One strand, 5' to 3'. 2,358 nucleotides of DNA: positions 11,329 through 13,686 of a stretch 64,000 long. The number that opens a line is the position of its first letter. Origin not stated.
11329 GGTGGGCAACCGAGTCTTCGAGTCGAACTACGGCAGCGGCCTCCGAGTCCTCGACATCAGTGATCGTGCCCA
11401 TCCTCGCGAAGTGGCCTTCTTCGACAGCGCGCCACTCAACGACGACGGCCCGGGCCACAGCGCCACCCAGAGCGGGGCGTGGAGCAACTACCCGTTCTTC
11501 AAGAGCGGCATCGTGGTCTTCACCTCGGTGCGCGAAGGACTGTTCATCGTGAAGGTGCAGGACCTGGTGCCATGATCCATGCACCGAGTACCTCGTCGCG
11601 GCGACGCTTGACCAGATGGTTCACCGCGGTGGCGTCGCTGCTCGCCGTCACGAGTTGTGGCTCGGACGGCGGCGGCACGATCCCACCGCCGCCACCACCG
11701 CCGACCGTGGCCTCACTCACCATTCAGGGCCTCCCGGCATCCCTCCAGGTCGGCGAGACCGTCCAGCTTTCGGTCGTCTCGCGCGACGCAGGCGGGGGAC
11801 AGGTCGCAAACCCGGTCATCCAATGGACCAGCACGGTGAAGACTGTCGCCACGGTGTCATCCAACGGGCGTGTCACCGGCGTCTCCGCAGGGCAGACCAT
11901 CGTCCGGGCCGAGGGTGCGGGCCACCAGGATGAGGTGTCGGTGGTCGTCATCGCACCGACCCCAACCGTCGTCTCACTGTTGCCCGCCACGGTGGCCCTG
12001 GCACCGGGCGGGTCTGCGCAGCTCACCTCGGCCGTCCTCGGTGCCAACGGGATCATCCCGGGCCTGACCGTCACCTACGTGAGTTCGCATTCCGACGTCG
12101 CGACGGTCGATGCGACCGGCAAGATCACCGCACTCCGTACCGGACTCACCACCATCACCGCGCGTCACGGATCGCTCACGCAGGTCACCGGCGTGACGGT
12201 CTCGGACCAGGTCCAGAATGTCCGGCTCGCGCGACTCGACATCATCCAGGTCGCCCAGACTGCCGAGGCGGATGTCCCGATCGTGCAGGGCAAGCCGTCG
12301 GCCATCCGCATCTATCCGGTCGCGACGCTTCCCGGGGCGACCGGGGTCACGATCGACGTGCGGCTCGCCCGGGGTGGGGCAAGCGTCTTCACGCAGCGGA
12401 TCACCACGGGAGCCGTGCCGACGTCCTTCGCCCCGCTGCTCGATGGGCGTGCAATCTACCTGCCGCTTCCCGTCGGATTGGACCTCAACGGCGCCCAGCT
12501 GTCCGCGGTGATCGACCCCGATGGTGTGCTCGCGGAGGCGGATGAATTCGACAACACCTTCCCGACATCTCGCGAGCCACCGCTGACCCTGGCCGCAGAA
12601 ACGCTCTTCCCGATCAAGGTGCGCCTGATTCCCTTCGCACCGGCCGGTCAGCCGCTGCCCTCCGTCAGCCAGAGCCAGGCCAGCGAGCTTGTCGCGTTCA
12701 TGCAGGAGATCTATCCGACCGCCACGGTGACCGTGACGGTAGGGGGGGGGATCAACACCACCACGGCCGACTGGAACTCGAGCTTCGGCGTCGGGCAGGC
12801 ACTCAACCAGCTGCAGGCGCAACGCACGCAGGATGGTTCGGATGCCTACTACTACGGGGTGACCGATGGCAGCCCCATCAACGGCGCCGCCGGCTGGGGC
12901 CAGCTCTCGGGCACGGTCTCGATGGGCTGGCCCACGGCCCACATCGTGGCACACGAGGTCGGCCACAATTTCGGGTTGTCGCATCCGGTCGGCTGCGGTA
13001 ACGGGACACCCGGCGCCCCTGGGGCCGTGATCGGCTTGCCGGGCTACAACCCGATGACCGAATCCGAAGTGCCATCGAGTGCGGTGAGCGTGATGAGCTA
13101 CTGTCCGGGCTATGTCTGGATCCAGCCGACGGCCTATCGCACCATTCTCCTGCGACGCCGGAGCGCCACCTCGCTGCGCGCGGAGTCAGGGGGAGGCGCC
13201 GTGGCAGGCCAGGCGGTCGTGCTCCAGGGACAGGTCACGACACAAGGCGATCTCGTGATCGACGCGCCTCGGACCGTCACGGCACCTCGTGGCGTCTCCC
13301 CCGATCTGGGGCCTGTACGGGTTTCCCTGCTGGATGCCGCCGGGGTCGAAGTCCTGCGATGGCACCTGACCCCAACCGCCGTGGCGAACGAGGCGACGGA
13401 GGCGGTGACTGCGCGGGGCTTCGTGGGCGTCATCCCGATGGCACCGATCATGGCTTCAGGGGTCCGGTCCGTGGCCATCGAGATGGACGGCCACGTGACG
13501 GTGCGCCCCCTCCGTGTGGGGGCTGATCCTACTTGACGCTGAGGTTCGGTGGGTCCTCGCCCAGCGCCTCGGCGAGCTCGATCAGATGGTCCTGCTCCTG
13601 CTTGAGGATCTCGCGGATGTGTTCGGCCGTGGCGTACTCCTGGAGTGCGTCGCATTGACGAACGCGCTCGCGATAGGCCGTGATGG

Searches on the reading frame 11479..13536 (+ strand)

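Call 44: search_protein_families(library=pfam, proteins=[window:11479-13536:+], max_evalue=0.001)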
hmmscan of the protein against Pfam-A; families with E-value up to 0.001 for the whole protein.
window:11479-13536:+ (685 aa): 5 families
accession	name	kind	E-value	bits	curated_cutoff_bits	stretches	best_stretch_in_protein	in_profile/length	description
PF02368.24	Big_2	-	1.9e-14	53.8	22.8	2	164-237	4-75/79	Bacterial Ig-like domain (group 2)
PF13582.12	Reprolysin_3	-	0.00022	22.2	22.4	1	474-502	94-122/123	Metallo-peptidase family M12B Reprolysin-like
PF10462.15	Peptidase_M66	-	0.00023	20.7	20.6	1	420-505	132-212/306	Peptidase M66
PF13583.11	Reprolysin_4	-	0.00025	21.2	22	1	482-541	134-175/203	Metallo-peptidase family M12B Reprolysin-like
PF13688.12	Reprolysin_5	-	0.00032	21.4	27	1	412-506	41-159/196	Metallo-peptidase family M12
